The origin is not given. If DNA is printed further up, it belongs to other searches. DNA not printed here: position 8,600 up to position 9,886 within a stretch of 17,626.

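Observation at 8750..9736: DtxR-family regulator carrying an N-terminal membrane anchor and an appended FeoA domain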

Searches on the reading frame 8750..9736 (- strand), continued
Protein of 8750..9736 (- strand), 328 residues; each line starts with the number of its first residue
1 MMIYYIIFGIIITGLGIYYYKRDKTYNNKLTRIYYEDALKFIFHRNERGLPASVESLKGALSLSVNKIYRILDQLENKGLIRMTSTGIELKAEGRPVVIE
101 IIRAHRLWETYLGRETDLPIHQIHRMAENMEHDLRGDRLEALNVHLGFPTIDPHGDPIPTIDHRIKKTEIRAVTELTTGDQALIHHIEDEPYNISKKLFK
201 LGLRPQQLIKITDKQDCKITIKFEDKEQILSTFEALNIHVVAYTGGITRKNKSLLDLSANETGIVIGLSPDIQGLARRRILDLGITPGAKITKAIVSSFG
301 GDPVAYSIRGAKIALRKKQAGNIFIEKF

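Call 27: find_related_loci(query=A1, collection=genome_contigs, flank=6000)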
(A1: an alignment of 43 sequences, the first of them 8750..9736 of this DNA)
Query A1 (328 aa) in genome_contigs; peptide patterns used: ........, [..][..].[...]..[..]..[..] (x = any residue, [..] = any of these).
600 stretches matched a pattern (row limit reached: there are more); 598 encode a relative of the query (tblastn E <= 1e-3); the best 80 are kept; 80 distinct loci.
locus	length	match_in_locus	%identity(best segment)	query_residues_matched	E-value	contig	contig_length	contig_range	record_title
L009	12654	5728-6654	41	12-325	5e-64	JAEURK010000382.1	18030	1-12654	MAG: Anaerolineales bacterium isolate new MAG-275 k141_1643121, whole genome shotgun sequence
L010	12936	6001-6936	38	17-327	3e-63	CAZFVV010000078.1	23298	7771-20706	MAG TPA_asm: uncultured Calditrichaceae bacterium isolate SRP329715_co1_261 genome assembly, contig: NODE_3129_length_23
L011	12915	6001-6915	40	22-325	1e-62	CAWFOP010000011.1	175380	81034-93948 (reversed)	MAG: uncultured Acidobacteriota bacterium isolate MFD05684.bin.1.257 genome assembly, contig: contig_43692, whole genome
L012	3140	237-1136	40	27-325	1e-62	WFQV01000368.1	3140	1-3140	MAG: Melioribacteraceae bacterium isolate S014_15 k151_37485, whole genome shotgun sequence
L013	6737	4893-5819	38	17-327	4e-61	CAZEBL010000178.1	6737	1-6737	MAG TPA_asm: uncultured Melioribacter sp. isolate binchicken_co274_179 genome assembly, contig: NODE_26834_length_6737_c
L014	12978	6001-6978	38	3-328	4e-61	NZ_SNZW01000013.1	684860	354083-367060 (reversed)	Maribacter caenipelagi strain CECT 8455 Ga0244633_102, whole genome shotgun sequence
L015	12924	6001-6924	35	16-325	3e-60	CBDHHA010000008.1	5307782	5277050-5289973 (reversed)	MAG: Bryobacterales bacterium isolate 2d5554e7-8e83-4990-916f-a624400d9ca1 genome assembly, contig: contig_8, whole geno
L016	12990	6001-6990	35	3-326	1e-60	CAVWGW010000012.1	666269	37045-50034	MAG: uncultured Chloroflexia bacterium isolate MFD04716.bin.3.335 genome assembly, contig: contig_4305, whole genome sho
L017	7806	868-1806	38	22-328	1e-59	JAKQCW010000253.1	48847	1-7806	MAG: Chloroflexota bacterium isolate USDE_maxbin.019 k141_1074141, whole genome shotgun sequence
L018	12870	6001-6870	38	37-325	2e-59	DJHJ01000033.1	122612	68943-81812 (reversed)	MAG TPA_asm: Acidobacteriia bacterium UBA6623 UBA6623_contig_10329, whole genome shotgun sequence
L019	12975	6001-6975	33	10-327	5e-59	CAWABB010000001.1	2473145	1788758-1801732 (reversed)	MAG: uncultured Ignavibacteria bacterium isolate MFD05942.bin.1.109 genome assembly, contig: contig_10081, whole genome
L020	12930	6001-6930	37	18-327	5e-59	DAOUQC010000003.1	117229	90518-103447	MAG TPA_asm: Verrucomicrobiota bacterium isolate CSMAG_116 CSMAG_116_k141_4550550_length_117229_cov_55.2352, whole genom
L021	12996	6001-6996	36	3-327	1e-58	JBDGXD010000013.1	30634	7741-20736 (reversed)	MAG: Gemmatimonadota bacterium isolate M3-22_Bin_33 M3-22_Bin_33_scaffold_3106, whole genome shotgun sequence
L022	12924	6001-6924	37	17-326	1e-58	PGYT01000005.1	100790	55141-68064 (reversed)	MAG: Ignavibacteriae bacterium HGW-Ignavibacteriae-2 08E140C01_z5_2013_Ig3399_v2_scaffold_250, whole genome shotgun sequ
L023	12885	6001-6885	38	32-325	1e-58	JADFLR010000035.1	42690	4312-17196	MAG: Bacteroidetes bacterium isolate B54T1B5 B54T1B5_NODE489, whole genome shotgun sequence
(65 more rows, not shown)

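Call 41: predict_structure(alignment_id=A2)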
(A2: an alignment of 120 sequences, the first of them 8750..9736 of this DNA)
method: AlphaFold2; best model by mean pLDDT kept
length: 328 residues; sequences in the alignment: 120
mean_pLDDT: 92.2   pTM: 0.80
mean pLDDT of the five models: 92.2, 92.2, 91.1, 90.7, 90.8
residues with pLDDT >= 90: 267; 70-90: 54; 50-70: 5; < 50: 2
segments of 3 or more residues with pLDDT < 50: none
pLDDT, mean of each block of 10 residues (from residue 1): 96 97 95 97 95 96 97 98 96 96 97 88 92 94 90 94 91 96 94 93 92 95 94 97 67 90 89 79 93 81 90 91 90
secondary structure, 60 per line:
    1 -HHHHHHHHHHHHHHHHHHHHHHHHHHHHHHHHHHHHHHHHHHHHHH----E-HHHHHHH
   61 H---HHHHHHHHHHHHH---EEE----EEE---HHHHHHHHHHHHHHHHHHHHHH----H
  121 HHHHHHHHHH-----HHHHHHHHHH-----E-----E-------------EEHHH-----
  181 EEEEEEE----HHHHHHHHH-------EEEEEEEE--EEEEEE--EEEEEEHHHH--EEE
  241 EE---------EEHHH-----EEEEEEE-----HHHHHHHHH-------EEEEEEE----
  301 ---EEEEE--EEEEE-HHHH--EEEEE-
elements in order: H2-47 H54-61 H65-77 E81-83 E88-90 H94-115 H120-130 H136-145 E181-187 H192-200 E208-215 E218-223 E226-231 H232-235 E238-242 E262-268 H274-282 E290-296 E304-308 E311-315 H317-320 E323-327

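Call 42: search_protein_representatives(alignment_id=A2)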
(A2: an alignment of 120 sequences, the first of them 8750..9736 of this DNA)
Query: 120 sequences, 340 profile positions. Proteins with E-value up to 0.001 (for the whole library): 17140; up to 1e-10: 6763; up to 1e-30: 1158. The best 150 are listed.
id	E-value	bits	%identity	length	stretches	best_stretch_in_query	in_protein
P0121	7.6e-129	446.3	-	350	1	6-338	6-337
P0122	1.6e-124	432.1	-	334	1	10-338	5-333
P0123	6.2e-124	430.2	-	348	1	4-337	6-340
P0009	1.0e-123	429.4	-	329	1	11-337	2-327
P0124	5.2e-119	414.0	-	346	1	7-334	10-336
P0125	5.3e-119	414.0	-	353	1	4-334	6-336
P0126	3.3e-118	411.3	-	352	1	4-338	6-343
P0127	3.4e-117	408.0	-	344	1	4-337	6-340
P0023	3.8e-117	407.9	-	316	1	30-338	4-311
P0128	4.6e-117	407.6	-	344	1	9-337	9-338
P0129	6.9e-117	407.0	-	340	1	4-337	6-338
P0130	8.6e-117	406.7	-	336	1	7-335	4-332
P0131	2.5e-116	405.2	-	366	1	4-338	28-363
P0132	1.5e-115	402.6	-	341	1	6-337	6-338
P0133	3.8e-115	401.3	-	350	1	5-336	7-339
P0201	2.8e-103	362.3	-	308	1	37-337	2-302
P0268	4.0e-94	332.2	-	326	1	37-337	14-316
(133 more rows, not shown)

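Call 48: fold_search(model_id=the predicted structure, library=pdb)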
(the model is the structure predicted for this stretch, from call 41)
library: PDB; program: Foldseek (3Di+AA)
matches with E <= 10: 1513; with E <= 0.001: 89
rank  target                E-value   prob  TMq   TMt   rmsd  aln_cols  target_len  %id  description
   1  5zr6_A                4.7e-16  1.00  0.57  0.84   2.6       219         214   26  Manganese-dependent transcriptional repressor complex with manganese (released 2019-03-20)
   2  5zr6_B                1.3e-15  1.00  0.58  0.89   2.1       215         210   24  Manganese-dependent transcriptional repressor complex with manganese (released 2019-03-20)
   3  5cvi_B                2.9e-15  1.00  0.52  0.75   3.7       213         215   21  Structure of the manganese regulator SloR (released 2015-08-12)
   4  7b24_B                3.0e-14  1.00  0.53  0.74   3.8       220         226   25  DtxR-like iron-dependent regulator IdeR (P39G variant) complexed with cobalt and its consensus DNA-binding sequence (released 2021-03-03)
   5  7b1y_B                4.2e-14  1.00  0.52  0.73   4.0       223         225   25  DtxR-like iron-dependent regulator IdeR complexed with cobalt and its consensus DNA-binding sequence (released 2021-03-03)
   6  7b20_B                4.5e-14  1.00  0.52  0.72   4.1       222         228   25  DtxR-like iron-dependent regulator IdeR complexed with iron and its consensus DNA-binding sequence (released 2021-03-03)
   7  7b24_C                6.3e-14  1.00  0.53  0.74   3.9       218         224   26  DtxR-like iron-dependent regulator IdeR (P39G variant) complexed with cobalt and its consensus DNA-binding sequence (released 2021-03-03)
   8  5cvi_A                6.3e-14  1.00  0.50  0.72   4.1       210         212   21  Structure of the manganese regulator SloR (released 2015-08-12)
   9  5zr4_B                7.5e-14  1.00  0.47  0.80   4.2       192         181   26  Manganese-dependent transcriptional repressor (released 2019-01-23)
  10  1u8r_H                1.0e-13  1.00  0.52  0.73   4.5       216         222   24  Crystal Structure of an IdeR-DNA Complex Reveals a Conformational Change in Activated IdeR for Base-specific Interacti (released 2004-10-05)
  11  1fx7_A                1.4e-13  1.00  0.52  0.71   4.3       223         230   23  CRYSTAL STRUCTURE OF THE IRON-DEPENDENT REGULATOR (IDER) FROM MYCOBACTERIUM TUBERCULOSIS (released 2001-03-07)
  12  7b1v_B                1.4e-13  1.00  0.52  0.74   4.4       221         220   25  DtxR-like iron-dependent regulator IdeR complexed with cobalt (released 2021-03-03)
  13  1fx7_B                1.7e-13  1.00  0.51  0.73   4.4       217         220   24  CRYSTAL STRUCTURE OF THE IRON-DEPENDENT REGULATOR (IDER) FROM MYCOBACTERIUM TUBERCULOSIS (released 2001-03-07)
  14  7b23_B                2.2e-13  1.00  0.52  0.73   3.8       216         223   26  DtxR-like iron-dependent regulator IdeR complexed with cobalt and the SACE_2689 promoter DNA-binding sequence (released 2021-03-03)
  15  7b25_B                2.8e-13  1.00  0.53  0.73   3.9       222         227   25  DtxR-like iron-dependent regulator IdeR (Q43A variant) complexed with cobalt and its consensus DNA-binding sequence (released 2021-03-03)
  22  5zr4_A                1.0e-12  1.00  0.50  0.87   3.4       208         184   24  Manganese-dependent transcriptional repressor (released 2019-01-23)
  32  8pvt_B                3.6e-10  1.00  0.39  0.89   1.6       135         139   34  Manganese-dependent transcriptional repressor DR2539 complexed with cadmium (SAD 7 keV) (released 2024-05-08)
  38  8pvt_A                1.7e-09  1.00  0.38  0.89   1.5       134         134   34  Manganese-dependent transcriptional repressor DR2539 complexed with cadmium (SAD 7 keV) (released 2024-05-08)
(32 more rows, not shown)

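Call 50: list_cluster_members(proteins=[P0004, P0011, P0012, P0014, P0020, P0021, P0040, P0053])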
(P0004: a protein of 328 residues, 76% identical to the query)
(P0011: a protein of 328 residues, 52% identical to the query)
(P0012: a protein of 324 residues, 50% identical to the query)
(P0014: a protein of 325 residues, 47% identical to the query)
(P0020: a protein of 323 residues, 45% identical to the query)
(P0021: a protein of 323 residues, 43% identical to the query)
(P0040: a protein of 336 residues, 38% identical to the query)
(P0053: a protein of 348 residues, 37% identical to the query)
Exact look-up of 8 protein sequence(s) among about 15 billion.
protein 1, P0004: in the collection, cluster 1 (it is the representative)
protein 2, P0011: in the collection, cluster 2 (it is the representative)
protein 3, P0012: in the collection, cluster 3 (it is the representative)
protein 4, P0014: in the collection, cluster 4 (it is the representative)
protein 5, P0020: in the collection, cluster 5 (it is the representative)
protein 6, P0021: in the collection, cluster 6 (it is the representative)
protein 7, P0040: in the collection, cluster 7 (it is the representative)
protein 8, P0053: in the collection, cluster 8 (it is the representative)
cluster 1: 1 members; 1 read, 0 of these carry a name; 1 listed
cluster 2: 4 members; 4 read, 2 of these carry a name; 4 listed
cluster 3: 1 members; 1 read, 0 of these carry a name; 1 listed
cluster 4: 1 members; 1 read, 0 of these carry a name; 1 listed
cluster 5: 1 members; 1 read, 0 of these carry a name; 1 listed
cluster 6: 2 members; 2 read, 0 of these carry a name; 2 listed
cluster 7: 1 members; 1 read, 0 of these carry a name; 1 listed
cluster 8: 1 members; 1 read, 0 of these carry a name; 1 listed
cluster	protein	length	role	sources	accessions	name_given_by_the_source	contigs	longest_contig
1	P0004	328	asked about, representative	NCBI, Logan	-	-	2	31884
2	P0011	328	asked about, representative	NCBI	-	-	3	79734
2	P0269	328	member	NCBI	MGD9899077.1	MAG: FeoA domain-containing protein [Calditrichaceae bacterium]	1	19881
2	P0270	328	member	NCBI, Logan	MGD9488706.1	MAG: FeoA domain-containing protein [Calditrichaceae bacterium]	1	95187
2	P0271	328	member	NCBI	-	-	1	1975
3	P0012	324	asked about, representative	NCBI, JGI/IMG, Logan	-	-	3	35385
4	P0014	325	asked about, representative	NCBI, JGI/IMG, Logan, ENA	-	-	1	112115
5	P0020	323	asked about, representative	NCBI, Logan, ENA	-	-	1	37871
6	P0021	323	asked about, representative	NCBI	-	-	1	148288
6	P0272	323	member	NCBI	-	-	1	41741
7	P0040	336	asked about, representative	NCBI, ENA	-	-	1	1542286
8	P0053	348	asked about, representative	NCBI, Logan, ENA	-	-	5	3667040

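Call 69: predict_structure(alignment_id=A5)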
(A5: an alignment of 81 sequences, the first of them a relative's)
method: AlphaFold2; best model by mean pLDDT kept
length: 344 residues; sequences in the alignment: 81
mean_pLDDT: 90.7   pTM: 0.81
mean pLDDT of the five models: 90.7, 90.5, 89.8, 89.4, 89.3
residues with pLDDT >= 90: 245; 70-90: 87; 50-70: 7; < 50: 5
segments of 3 or more residues with pLDDT < 50: 257-260
pLDDT, mean of each block of 10 residues (from residue 1): 88 94 86 86 96 94 95 96 97 93 97 97 90 95 94 94 94 88 94 94 93 92 96 90 95 65 84 90 85 92 88 90 91 85 57
secondary structure, 60 per line:
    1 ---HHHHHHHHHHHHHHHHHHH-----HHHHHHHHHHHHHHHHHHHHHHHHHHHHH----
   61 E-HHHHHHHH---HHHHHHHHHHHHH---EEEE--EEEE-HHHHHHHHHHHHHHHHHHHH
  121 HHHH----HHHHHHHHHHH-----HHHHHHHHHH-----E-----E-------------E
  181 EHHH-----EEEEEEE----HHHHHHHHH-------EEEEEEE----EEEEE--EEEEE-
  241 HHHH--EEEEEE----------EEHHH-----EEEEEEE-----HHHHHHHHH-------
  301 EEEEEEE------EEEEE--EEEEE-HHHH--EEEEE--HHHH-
elements in order: H4-22 H28-56 H63-70 H74-86 E90-93 E96-99 H101-124 H129-139 H145-154 E190-196 H201-209 E217-223 E228-232 E235-239 H241-244 E247-252 E273-279 H285-293 E301-307 E314-318 E321-325 H327-330 E333-337 H340-343

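Call 75: find_encoding_contigs(protein=P0268, flank=5000, max_places=2)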
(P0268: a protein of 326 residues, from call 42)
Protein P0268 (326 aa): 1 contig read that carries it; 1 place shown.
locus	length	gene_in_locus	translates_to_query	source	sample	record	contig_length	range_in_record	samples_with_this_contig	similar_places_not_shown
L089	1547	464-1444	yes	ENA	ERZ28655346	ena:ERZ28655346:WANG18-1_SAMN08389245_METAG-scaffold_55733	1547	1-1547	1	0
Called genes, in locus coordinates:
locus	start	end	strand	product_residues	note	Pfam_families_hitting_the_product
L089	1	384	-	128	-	?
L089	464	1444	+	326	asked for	PF01325:Fe_dep_repress, PF02742:Fe_dep_repr_C, PF04023:FeoA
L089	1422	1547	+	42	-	?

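Call 76: find_encoding_contigs(protein=P0201, flank=5000, max_places=2)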
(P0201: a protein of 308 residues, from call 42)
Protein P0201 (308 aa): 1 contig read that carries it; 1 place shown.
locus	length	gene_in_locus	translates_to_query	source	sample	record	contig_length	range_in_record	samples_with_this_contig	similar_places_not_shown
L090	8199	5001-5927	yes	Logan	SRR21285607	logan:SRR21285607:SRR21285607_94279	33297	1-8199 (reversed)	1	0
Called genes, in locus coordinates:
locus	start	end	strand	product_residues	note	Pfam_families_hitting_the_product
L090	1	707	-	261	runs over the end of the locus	PF13489:Methyltransf_23, PF13847:Methyltransf_31 (weak), PF08241:Methyltransf_11, PF08242:Methyltransf_12, PF13649:Methyltransf_25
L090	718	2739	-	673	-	PF00672:HAMP, PF13185:GAF_2, PF13492:GAF_3, PF07228:SpoIIE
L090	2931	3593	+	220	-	PF01464:SLT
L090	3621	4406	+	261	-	-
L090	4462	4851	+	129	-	PF10825:DUF2752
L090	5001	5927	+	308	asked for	PF02742:Fe_dep_repr_C, PF04023:FeoA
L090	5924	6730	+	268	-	PF01926:MMR_HSR1, PF02421:FeoB_N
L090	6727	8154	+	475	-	PF07670:Gate, PF07664:FeoB_C, PF07670:Gate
